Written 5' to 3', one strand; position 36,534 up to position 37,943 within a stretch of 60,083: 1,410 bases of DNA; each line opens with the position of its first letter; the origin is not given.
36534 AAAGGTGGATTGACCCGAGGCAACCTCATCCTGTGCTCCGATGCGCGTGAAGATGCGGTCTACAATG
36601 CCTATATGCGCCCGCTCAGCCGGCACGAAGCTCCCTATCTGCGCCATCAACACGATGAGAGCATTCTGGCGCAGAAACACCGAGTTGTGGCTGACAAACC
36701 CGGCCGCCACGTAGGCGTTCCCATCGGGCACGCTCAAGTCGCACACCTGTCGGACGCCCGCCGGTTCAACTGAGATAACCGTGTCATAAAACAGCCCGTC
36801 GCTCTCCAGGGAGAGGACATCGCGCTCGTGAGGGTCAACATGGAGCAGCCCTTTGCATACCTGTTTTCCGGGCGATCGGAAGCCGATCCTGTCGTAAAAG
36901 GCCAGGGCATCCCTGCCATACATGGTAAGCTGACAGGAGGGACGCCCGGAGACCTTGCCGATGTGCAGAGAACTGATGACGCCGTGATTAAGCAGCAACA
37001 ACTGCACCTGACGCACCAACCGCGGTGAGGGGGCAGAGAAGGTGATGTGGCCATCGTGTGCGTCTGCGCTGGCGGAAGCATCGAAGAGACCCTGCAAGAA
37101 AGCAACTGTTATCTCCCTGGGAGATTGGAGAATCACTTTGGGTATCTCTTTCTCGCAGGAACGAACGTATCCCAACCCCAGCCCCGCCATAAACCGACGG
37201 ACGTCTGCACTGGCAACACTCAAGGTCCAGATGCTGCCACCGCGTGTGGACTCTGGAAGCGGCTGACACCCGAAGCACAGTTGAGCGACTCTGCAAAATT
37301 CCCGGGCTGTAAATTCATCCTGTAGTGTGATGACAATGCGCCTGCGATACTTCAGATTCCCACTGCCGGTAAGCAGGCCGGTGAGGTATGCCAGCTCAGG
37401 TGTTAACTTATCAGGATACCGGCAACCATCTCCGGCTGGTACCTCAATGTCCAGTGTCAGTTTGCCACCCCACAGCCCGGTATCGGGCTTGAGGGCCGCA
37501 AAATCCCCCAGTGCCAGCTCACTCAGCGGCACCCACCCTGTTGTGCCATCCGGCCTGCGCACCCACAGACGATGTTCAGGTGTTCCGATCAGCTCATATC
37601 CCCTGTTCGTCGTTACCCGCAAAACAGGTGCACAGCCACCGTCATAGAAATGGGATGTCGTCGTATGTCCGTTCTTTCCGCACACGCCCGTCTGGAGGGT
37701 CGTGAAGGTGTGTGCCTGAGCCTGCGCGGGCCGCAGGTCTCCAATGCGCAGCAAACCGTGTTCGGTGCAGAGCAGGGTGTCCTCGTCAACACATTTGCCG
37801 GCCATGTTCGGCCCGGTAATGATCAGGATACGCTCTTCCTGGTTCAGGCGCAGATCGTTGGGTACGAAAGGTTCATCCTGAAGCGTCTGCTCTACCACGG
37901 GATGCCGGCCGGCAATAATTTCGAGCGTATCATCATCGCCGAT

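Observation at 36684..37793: MutS split inside its P-loop by an intein that looks splicing-competent but endonuclease-dead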

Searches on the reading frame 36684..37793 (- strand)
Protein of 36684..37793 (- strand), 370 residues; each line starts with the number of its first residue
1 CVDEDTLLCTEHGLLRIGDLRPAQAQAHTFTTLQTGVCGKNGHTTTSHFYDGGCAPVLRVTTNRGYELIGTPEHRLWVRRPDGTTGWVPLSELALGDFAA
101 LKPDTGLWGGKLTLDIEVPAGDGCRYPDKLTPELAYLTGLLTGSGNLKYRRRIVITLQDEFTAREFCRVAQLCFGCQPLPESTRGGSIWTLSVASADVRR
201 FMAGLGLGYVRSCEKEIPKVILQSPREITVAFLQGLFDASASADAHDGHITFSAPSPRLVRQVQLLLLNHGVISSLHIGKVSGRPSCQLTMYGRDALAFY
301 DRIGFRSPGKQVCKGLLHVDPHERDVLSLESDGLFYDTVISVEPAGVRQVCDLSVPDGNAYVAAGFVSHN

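Call 4: search_protein_families(library=pfam, proteins=[window:36684-37793:-], max_evalue=0.1)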
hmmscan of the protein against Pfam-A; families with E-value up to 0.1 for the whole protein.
window:36684-37793:- (370 aa): 4 families
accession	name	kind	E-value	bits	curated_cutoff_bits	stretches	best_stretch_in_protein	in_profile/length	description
PF14528.11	LAGLIDADG_3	-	8.1e-11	42.5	22.5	1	230-304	4-82/82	LAGLIDADG-like domain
PF14890.11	Intein_splicing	-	2.1e-10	41.1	35.8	1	53-370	45-155/155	Intein splicing domain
PF13466.11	STAS_2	-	0.0016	19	29.2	1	229-266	40-77/80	STAS domain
PF18348.7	SH3_16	-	0.044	14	25.8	1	66-93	21-49/49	Bacterial dipeptidyl-peptidase Sh3 domain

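Call 5: search_protein_families(library=ncbifam, proteins=[window:36684-37793:-], max_evalue=0.1)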
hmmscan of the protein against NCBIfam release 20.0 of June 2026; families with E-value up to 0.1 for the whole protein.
window:36684-37793:- (370 aa): 13 families
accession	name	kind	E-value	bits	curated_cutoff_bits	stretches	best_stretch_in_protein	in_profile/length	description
NF038098.1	GyrA_w_intein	exception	1.6e-21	76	1850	3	207-322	314-430/1232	intein-containing DNA gyrase subunit A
NF005852.0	PRK07773.1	equivalog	2.5e-16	59.1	780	2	198-308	581-699/886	replicative DNA helicase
NF006207.0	PRK08332.1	equivalog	3.9e-12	44.2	2400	1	50-370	941-1241/1684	vitamin B12-dependent ribonucleotide reductase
NF011418.0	PRK14845.1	equivalog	2.1e-08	32.5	756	1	206-308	207-302/1049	translation initiation factor IF-2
NF011287.0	PRK14698.1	equivalog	4.2e-08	31.7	1238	1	1-294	241-551/1017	V-type ATP synthase subunit A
TIGR01445.1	intein_Nterm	domain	9.3e-06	26.6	24.5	1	1-77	1-82/83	intein N-terminal splicing region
NF045703.1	rSAM_Tes_intein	exception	3.5e-05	21.8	1700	1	129-277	366-513/1040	tetraether lipid synthase Tes, intein-containing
NF011491.0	PRK14898.1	equivalog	0.00021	19.5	783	1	211-307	319-411/860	DNA-directed RNA polymerase subunit A''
NF003157.0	PRK04132.1-2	equivalog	0.00084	17.4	1103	1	57-307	113-345/864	replication factor C small subunit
NF003159.0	PRK04132.1-4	equivalog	0.0013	16.8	999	1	50-307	116-334/852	replication factor C small subunit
TIGR01443.1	intein_Cterm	domain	0.0047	17.2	15.6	1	352-370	4-23/24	intein C-terminal splicing region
NF038162.1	RtcB_rel_intein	exception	0.015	13.3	1150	0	1-106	95-194/961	intein-containing RtcB family protein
NF003158.0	PRK04132.1-3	equivalog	0.037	11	1750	1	29-101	97-169/1437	replication factor C small subunit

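Call 6: search_solved_structures(query=window:36684-37793:-, max_evalue=1, show_alignments=3)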
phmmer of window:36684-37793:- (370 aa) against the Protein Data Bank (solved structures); distinct sequences matched with E-value up to 1: 14.
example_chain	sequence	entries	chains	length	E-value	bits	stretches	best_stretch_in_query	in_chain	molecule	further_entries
7qsu_A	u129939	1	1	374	3.7e-07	32.8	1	40-297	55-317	V-ATPase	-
7qss_A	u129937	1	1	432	5.4e-07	32.3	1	40-297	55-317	V-type ATP synthase alpha chain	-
1am2_A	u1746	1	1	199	3.7e-06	29.6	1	317-370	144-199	MXE GYRA INTEIN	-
4oz6_A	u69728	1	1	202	1.5e-05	27.6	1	317-370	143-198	Mxe gyrA intein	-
7qst_A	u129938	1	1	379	0.0034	19.8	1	39-236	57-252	V-type ATP synthase subunit A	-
2cw7_A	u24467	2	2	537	0.013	17.9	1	213-283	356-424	Endonuclease PI-PkoII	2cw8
4o1r_A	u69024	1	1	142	0.049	16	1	320-370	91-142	Replicative DNA helicase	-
1mi8_A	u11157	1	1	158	0.12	14.7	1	326-369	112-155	DnaB intein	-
6frh_A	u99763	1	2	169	0.22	13.8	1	328-369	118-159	Replicative DNA helicase,Replicative DNA helicase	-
6frg_A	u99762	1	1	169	0.22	13.8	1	328-369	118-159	Replicative DNA helicase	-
6fre_A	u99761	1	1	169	0.36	13.2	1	327-369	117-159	Replicative DNA helicase,Replicative DNA helicase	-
4e2u_A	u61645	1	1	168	0.61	12.4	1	38-99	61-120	Pho radA intein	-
2lqm_A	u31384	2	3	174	0.68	12.2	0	38-99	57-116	Pho radA intein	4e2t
7qil_A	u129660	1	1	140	0.76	12.1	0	6-93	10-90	DnaE intein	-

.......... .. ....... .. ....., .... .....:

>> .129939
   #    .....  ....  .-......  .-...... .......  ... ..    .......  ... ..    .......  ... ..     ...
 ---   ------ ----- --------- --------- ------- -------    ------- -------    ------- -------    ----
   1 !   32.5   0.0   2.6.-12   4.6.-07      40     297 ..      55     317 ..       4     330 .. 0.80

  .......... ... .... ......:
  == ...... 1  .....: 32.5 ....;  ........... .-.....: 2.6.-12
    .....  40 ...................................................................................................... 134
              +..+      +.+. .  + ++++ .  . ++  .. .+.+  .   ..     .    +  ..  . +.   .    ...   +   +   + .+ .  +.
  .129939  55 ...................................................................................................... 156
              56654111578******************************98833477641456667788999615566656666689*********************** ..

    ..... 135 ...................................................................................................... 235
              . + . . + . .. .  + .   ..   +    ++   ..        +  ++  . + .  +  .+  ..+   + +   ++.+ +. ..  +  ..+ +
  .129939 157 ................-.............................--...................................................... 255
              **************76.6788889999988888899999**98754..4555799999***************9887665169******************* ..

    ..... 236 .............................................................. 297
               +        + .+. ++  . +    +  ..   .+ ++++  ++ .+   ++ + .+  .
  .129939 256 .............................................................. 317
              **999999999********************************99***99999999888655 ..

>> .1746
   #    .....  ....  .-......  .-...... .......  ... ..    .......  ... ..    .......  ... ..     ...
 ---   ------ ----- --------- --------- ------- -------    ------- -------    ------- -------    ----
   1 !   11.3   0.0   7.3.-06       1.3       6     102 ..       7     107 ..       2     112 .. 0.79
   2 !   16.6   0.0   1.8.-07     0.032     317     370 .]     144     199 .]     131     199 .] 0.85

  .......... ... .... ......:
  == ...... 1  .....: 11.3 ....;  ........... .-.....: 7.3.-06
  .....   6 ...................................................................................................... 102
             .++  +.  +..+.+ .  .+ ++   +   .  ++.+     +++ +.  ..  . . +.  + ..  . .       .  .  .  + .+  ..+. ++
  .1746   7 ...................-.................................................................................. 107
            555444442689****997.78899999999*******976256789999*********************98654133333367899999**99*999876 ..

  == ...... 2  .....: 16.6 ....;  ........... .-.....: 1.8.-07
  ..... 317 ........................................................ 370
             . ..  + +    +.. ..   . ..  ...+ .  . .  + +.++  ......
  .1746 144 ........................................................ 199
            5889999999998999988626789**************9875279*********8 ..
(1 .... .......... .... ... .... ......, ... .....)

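Call 8: find_homologous_proteins(query=window:36684-37793:-, max_evalue=0.001)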
Query window:36684-37793:- (370 aa): 7 proteins with E <= 0.001 among 5132 candidates.
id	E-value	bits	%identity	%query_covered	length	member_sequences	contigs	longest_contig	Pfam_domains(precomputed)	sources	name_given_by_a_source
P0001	3.3e-67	245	43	69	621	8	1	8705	PF14528.12,PF00488.28,PF27441.1,PF14890.12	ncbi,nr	ncbi:MAG: hypothetical protein FJZ96_10000 [Chloroflexi bacterium]|nr:hypothetical protein [Chlorofl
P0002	9.7e-19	86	31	48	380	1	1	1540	PF14528.12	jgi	-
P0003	6.6e-12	63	32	39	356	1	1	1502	PF02867.21,PF14890.12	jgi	jgi:ribonucleoside-diphosphate reductase alpha chain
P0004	1.9e-9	55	34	42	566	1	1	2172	PF02867.21,PF14528.12,PF12637.15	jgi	jgi:ribonucleoside-diphosphate reductase alpha chain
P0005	2.6e-9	55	77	13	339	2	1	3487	PF00488.28,PF27441.1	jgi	-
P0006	2.9e-8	51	26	65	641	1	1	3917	PF02867.21,PF08471.16,PF14528.12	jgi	jgi:ribonucleoside-diphosphate reductase alpha chain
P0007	7.6e-8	50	30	33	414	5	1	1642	PF00521.27,PF14528.12,PF14890.12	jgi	jgi:DNA gyrase subunit A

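Call 15: find_encoding_contigs(protein=P0001, flank=5000, max_places=4)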
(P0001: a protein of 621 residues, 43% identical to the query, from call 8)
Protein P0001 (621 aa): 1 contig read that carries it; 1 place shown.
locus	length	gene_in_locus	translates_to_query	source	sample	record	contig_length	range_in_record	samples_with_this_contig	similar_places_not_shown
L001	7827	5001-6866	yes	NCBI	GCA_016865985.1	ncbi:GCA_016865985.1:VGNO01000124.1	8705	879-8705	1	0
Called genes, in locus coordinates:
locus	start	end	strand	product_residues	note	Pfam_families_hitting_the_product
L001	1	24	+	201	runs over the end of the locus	PF01476:LysM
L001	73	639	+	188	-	PF14066:DUF4256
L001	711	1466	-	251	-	PF00300:His_Phos_1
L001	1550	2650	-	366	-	PF00005:ABC_tran, PF13304:AAA_21 (faint), PF17912:OB_MalK, PF08402:TOBE_2 (weak)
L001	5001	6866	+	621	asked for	PF14890:Intein_splicing, PF14528:LAGLIDADG_3, PF00488:MutS_V, PF27441:MutS_C (faint)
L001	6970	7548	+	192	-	PF01797:Y1_Tnp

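Call 16: find_encoding_contigs(protein=P0005, flank=5000, max_places=4)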
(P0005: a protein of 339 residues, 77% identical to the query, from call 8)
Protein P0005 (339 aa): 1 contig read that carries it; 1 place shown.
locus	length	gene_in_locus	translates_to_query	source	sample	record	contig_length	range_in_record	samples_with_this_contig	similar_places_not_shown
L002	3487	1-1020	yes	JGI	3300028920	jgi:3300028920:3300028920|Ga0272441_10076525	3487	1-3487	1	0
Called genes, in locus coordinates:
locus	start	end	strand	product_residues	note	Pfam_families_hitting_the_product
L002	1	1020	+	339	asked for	PF00488:MutS_V, PF27441:MutS_C (weak)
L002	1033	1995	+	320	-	PF01795:Methyltransf_5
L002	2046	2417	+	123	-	PF04977:DivIC (weak)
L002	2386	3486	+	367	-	?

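Call 28: search_protein_representatives(protein=window:36684-37793:-)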
Query: 370 residues. Proteins with E-value up to 0.001 (for the whole library): 6047; up to 1e-10: 2530; up to 1e-30: 219. The best 150 are listed.
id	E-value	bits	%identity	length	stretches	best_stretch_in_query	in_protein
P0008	7.2e-92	324.9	49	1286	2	1-314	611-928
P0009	8.2e-77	275.3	45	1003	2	1-313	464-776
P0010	1.7e-75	271.0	42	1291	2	1-313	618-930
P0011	6.9e-74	265.7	45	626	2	1-316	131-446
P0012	9.4e-74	265.3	46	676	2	31-316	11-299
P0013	1.4e-71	258.1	35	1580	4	1-314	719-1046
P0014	7.6e-70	252.4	40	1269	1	1-370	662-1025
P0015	1.3e-67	245.0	43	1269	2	1-311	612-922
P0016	7.3e-63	229.4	29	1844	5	1-312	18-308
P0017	1.0e-62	229.0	32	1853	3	1-370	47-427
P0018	2.0e-62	228.0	41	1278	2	8-311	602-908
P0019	5.9e-62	226.4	36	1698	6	127-278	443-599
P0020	8.0e-59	216.1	34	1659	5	44-308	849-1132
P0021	7.8e-58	212.9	33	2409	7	1-310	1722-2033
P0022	1.4e-56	208.7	37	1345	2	1-317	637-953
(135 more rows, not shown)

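Call 37: find_related_loci(query=A1, collection=genome_contigs, flank=4000)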
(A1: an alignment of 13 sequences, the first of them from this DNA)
Query A1 (370 aa) in genome_contigs; peptide patterns used: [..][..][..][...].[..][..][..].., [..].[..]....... (x = any residue, [..] = any of these).
599 stretches matched a pattern (row limit reached: there are more); 473 encode a relative of the query (tblastn E <= 1e-3); the best 80 are kept; 80 distinct loci.
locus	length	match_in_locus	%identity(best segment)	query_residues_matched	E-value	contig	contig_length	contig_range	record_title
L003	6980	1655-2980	48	1-370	5e-88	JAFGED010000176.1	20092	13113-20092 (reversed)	MAG: Anaerolineae bacterium isolate Zod_Metabat.1210 k87_2126004, whole genome shotgun sequence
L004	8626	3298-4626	39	1-370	2e-86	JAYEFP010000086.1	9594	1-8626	MAG: Candidatus Bipolaricaulota bacterium isolate MAG269 MAG269_86, whole genome shotgun sequence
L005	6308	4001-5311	46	1-370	5e-85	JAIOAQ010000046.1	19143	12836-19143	MAG: Chloroflexota bacterium isolate S1bins192 c_000000000046, whole genome shotgun sequence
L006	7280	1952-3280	45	1-370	1e-78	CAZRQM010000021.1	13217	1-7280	MAG TPA_asm: uncultured Thermotogae bacterium isolate SRP178699_co1_617 genome assembly, contig: NODE_6240_length_13217_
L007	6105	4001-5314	44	1-370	5e-78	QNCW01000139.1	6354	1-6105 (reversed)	MAG: Candidatus Latescibacterota bacterium isolate B68_G9 B68_Guay9_scaffold_20938, whole genome shotgun sequence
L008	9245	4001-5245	39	1-370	2e-77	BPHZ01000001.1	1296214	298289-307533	MAG: Herpetosiphonaceae bacterium KatS3mg057 DNA, contig_16310, whole genome shotgun sequence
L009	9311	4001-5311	41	1-370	2e-75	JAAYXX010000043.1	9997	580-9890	MAG: Chloroflexota bacterium isolate AS06rmzACSIP_190 37933_AS06, whole genome shotgun sequence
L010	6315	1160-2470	42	1-370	2e-73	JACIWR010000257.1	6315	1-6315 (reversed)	MAG: Anaerolineae bacterium isolate MAG-31 Anaerolineae_A3_bin18_Scaffold_257, whole genome shotgun sequence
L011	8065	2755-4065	39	1-370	4e-72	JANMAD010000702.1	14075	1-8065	MAG: Acidobacteriota bacterium isolate OTE_12_metabat_133 OTE_12_k141_1687004, whole genome shotgun sequence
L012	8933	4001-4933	39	1-311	4e-70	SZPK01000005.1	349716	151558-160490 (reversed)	Chloroflexi bacterium CFX2 ZYPT4scaffold_68, whole genome shotgun sequence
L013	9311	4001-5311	40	1-370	3e-70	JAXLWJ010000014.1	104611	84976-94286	MAG: Anaerolineae bacterium isolate STL-CHL20 C1.49.fa-14, whole genome shotgun sequence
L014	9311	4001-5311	42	1-370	5e-68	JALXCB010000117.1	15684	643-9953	MAG: Anaerolineae bacterium isolate T2_metabat2_scaf2bin.134 T2_NODE_3798_length_15684_cov_17.176255, whole genome shotg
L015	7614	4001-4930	39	1-310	2e-66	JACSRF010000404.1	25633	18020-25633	MAG: Anaerolinea sp. isolate CH6 contig-70_1958, whole genome shotgun sequence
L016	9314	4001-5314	38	1-370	2e-65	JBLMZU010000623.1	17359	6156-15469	MAG: Bacteroidota bacterium isolate MAG195 PRJNA951521_bin52_renamed_622, whole genome shotgun sequence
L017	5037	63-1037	35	1-317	2e-65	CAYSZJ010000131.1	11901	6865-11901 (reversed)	MAG TPA_asm: uncultured archaeon isolate SRP239594_co1_24 genome assembly, contig: NODE_2759_length_11901_cov_38.420648,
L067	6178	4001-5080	39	1-370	9e-32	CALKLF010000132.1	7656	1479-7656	MAG: uncultured Fimbriimonadales bacterium isolate R1_Bin_Bin_75_sub_1 genome assembly, contig: c_000002441070, whole ge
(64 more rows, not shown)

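Call 52: predict_structure(alignment_id=A2)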
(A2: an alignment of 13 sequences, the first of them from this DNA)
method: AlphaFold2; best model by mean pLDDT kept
length: 370 residues; sequences in the alignment: 13
mean_pLDDT: 91.1   pTM: 0.92
mean pLDDT of the five models: 91.1, 89.9, 89.4, 88.9, 88.4
residues with pLDDT >= 90: 280; 70-90: 71; 50-70: 13; < 50: 6
segments of 3 or more residues with pLDDT < 50: 322-327
pLDDT, mean of each block of 10 residues (from residue 1): 96 96 95 94 93 98 97 97 94 97 93 85 85 98 87 91 95 91 78 92 91 92 98 97 90 95 97 94 89 93 94 75 49 88 98 87 93
secondary structure, 60 per line:
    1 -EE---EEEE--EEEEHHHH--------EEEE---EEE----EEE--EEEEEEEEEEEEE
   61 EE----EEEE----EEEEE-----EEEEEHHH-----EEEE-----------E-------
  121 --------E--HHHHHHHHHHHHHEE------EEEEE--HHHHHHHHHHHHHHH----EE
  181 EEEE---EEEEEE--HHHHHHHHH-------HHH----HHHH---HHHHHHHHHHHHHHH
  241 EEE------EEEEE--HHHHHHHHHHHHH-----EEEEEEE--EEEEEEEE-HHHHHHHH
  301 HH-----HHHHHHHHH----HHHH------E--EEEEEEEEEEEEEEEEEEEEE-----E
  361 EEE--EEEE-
elements in order: E7-10 E13-16 H17-20 E29-32 E36-38 E43-45 E48-62 E67-70 E75-79 E85-89 E98-101 H132-144 E153-157 H160-174 E179-184 E188-193 H196-204 H219-222 H226-240 E241-243 E250-254 H257-269 E275-281 E284-291 H293-302 H308-316 H321-324 E334-354 E360-363 E366-369

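Call 55: fold_search(model_id=the predicted structure, library=pdb)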
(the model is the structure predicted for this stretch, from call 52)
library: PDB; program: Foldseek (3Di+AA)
matches with E <= 10: 655; with E <= 0.001: 74
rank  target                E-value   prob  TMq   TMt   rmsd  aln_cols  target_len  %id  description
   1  7qss                  1.9e-26  1.00  0.76  0.66   9.0       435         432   19  Crystal structure of homing endonuclease-associated TliVMA intein (C1A) (released 2022-03-30)
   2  7qsu                  8.3e-26  1.00  0.75  0.76   5.3       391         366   19  Crystal structure of homing endonuclease-associated TliVMA intein (C1A, d333-339) (released 2022-03-30)
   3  7qst                  2.7e-20  1.00  0.67  0.69   6.1       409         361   20  Crystal structure of homing endonuclease-associated PhoVMA intein (C1A) (released 2022-03-30)
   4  2cw7                  2.5e-17  1.00  0.65  0.46  11.9       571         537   15  Crystal structure of intein homing endonuclease II (released 2006-04-18)
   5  1dq3                  1.7e-16  1.00  0.62  0.52   9.1       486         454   16  CRYSTAL STRUCTURE OF AN ARCHAEAL INTEIN-ENCODED HOMING ENDONUCLEASE PI-PFUI (released 2000-07-05)
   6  1ef0_A                2.7e-14  1.00  0.59  0.53   7.2       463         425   13  CRYSTAL STRUCTURE OF PI-SCEI MINIPRECURSOR (released 2000-06-07)
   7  1vde_A                2.7e-14  1.00  0.56  0.50   7.9       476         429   14  PI-SCEI, A HOMING ENDONUCLEASE WITH PROTEIN SPLICING ACTIVITY (released 1998-04-08)
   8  1vde_B                3.2e-14  1.00  0.58  0.51   7.5       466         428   14  PI-SCEI, A HOMING ENDONUCLEASE WITH PROTEIN SPLICING ACTIVITY (released 1998-04-08)
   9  1jva_B                2.4e-13  1.00  0.58  0.51   7.6       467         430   13  CRYSTAL STRUCTURE OF THE VMA1-DERIVED ENDONUCLEASE BEARING THE N AND C EXTEIN PROPEPTIDES (released 2002-08-29)
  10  1dfa                  3.5e-13  1.00  0.55  0.51   8.0       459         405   14  CRYSTAL STRUCTURE OF PI-SCEI IN C2 SPACE GROUP (released 1999-12-08)
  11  1um2_B                5.1e-13  1.00  0.58  0.52   7.6       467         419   12  Crystal Structure of the Vma1-Derived Endonuclease with the Ligated Extein Segment (released 2004-09-22)
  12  1lwt_A                2.9e-12  1.00  0.54  0.46   8.7       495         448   12  Crystal structure of the intein homing endonuclease PI-SceI bound to its substrate DNA (Ca2+ free) (released 2002-09-27)
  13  1lws_A                6.2e-12  1.00  0.53  0.48   7.9       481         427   13  Crystal structure of the intein homing endonuclease PI-SceI bound to its recognition sequence (released 2002-09-27)
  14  1jva_A                7.3e-12  1.00  0.55  0.49   8.0       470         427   13  CRYSTAL STRUCTURE OF THE VMA1-DERIVED ENDONUCLEASE BEARING THE N AND C EXTEIN PROPEPTIDES (released 2002-08-29)
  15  1um2_A                4.2e-11  1.00  0.58  0.53   8.1       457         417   13  Crystal Structure of the Vma1-Derived Endonuclease with the Ligated Extein Segment (released 2004-09-22)
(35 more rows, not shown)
